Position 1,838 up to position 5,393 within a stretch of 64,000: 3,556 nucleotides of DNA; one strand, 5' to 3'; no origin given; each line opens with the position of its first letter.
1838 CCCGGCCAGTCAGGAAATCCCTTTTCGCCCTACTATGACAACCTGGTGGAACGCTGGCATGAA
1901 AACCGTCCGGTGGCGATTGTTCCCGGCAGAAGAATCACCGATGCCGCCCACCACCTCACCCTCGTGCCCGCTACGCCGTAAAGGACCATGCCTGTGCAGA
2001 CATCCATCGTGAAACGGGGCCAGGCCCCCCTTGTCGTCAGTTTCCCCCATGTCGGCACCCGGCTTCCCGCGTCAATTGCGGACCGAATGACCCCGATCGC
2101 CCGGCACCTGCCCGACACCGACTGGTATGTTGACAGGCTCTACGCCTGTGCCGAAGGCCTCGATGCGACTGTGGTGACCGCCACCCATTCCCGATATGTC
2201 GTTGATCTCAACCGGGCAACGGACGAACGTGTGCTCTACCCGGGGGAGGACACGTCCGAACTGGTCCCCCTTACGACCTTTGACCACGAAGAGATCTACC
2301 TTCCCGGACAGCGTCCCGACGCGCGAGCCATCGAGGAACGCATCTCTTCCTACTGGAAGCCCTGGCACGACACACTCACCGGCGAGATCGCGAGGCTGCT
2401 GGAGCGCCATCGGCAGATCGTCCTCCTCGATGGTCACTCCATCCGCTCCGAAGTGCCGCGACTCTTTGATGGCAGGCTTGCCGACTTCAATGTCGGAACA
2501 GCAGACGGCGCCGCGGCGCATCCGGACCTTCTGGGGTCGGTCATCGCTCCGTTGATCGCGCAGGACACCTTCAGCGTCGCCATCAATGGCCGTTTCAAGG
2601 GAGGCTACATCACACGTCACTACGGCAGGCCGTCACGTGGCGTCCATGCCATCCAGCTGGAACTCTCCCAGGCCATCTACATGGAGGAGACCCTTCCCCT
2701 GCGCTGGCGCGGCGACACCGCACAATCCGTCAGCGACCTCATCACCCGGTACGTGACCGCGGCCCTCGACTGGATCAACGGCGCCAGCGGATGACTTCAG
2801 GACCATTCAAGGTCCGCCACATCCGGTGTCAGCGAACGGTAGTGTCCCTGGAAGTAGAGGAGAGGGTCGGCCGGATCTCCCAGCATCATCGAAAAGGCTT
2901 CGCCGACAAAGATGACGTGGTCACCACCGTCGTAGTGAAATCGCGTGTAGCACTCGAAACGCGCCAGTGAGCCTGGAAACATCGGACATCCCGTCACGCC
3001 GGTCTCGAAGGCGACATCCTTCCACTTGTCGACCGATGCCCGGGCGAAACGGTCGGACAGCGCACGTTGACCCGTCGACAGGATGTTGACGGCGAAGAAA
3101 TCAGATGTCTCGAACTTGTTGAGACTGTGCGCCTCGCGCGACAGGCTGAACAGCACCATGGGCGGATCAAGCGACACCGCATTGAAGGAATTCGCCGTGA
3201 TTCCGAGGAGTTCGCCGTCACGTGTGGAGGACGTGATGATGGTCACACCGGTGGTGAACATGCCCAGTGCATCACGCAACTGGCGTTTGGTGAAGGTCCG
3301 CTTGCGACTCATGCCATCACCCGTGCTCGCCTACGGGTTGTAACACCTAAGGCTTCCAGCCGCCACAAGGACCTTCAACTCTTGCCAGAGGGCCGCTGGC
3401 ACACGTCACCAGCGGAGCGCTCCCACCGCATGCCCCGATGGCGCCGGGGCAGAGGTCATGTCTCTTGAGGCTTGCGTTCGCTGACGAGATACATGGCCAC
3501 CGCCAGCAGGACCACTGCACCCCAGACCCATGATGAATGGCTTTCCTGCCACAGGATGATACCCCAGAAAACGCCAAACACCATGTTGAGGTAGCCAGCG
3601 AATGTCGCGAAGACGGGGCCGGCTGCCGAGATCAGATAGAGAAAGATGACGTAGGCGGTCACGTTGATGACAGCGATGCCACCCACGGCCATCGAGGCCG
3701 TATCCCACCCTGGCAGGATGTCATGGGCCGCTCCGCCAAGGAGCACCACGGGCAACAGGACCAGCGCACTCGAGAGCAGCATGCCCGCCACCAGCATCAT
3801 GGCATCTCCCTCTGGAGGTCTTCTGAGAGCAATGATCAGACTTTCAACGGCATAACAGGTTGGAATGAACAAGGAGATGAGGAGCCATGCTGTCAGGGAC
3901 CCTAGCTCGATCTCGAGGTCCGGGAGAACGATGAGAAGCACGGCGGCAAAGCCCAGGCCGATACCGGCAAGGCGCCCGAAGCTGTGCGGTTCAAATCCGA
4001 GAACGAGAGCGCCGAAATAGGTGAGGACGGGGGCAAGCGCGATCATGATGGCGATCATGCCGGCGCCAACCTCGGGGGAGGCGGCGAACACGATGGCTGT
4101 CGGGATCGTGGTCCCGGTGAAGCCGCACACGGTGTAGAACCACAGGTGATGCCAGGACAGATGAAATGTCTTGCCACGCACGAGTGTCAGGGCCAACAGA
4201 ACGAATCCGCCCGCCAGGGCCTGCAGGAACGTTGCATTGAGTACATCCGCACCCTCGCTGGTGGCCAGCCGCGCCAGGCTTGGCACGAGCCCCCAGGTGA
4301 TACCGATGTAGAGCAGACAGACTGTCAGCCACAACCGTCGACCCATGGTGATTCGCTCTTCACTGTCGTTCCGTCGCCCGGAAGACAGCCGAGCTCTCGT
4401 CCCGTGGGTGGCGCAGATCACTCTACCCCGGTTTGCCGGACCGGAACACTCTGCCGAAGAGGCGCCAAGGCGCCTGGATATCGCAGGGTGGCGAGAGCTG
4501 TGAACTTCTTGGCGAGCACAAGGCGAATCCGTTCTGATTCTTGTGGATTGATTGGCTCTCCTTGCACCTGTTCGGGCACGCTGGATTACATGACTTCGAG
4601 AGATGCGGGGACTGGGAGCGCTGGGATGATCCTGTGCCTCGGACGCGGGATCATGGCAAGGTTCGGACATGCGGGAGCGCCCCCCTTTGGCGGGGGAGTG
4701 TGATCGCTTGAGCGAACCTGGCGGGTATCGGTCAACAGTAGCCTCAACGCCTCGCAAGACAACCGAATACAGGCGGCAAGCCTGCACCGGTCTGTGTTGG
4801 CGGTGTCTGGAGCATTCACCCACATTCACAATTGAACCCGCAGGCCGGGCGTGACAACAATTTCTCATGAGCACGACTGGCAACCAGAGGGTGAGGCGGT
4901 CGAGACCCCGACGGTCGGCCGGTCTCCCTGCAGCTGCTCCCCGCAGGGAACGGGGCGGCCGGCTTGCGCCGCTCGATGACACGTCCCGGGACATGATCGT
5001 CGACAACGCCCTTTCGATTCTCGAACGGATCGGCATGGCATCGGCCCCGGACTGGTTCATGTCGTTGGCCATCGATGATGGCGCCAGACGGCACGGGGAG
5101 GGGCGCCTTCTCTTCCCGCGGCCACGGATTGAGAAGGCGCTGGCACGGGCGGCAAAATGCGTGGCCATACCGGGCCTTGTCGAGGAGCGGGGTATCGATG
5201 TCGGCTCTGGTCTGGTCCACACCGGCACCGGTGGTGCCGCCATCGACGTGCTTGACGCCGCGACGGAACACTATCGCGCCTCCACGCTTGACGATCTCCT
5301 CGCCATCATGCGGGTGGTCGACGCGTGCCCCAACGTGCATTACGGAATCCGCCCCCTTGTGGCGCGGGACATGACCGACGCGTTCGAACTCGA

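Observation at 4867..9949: Tightly packed MttB-family / SRPBCC / racemase-family / DMGDH-GcvT operon: candidate aerobic quaternary-amine demethylation route without a corrinoid partner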

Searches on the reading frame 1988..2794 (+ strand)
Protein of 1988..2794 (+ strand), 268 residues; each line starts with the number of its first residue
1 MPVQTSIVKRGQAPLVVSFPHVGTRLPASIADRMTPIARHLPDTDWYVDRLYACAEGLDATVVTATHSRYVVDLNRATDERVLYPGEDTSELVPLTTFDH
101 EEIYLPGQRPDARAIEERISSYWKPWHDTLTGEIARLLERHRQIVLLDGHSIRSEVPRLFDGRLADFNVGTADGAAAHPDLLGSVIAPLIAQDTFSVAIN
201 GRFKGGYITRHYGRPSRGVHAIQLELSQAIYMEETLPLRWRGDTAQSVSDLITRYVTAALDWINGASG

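Call 5: search_protein_families(library=pfam, proteins=[window:1988-2794:+])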
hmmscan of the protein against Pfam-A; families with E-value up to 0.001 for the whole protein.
window:1988-2794:+ (268 aa): 1 family
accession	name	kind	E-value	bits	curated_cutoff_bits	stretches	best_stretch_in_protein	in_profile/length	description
PF05013.17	FGase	-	1.1e-70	238.7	28.9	1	14-232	2-219/219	N-formylglutamate amidohydrolase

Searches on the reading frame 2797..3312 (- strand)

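Call 5: search_protein_families(library=pfam, proteins=[window:2797-3312:-])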
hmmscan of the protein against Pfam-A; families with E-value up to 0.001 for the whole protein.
window:2797-3312:- (171 aa): 1 family
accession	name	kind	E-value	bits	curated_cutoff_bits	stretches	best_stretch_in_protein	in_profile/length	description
PF01613.24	Flavin_Reduct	-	3.5e-39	134.8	27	1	17-161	2-152/153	Flavin reductase like domain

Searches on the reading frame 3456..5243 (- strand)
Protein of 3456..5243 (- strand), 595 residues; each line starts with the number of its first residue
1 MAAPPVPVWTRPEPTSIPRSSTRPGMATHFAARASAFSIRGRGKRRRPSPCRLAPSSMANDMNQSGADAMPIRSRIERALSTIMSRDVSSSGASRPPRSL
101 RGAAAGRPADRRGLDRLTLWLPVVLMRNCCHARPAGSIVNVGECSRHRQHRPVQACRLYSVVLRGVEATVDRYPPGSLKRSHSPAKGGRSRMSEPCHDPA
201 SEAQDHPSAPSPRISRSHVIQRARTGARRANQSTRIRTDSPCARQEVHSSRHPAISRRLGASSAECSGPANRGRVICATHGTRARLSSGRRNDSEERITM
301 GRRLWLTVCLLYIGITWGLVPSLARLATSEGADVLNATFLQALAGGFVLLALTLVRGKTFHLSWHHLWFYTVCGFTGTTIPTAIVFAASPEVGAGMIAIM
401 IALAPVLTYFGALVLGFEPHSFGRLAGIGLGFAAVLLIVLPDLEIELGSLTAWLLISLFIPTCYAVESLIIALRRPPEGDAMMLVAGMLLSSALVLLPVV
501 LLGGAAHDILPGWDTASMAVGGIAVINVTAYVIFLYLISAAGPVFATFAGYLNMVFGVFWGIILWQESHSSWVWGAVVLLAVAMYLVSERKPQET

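Call 5: search_protein_families(library=pfam, proteins=[window:3456-5243:-])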
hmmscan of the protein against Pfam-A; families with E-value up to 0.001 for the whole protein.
window:3456-5243:- (595 aa): 1 family
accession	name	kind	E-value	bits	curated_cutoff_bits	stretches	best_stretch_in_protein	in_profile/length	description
PF00892.27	EamA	-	6.7e-17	62.5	28.2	2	309-439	6-134/135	EamA-like transporter family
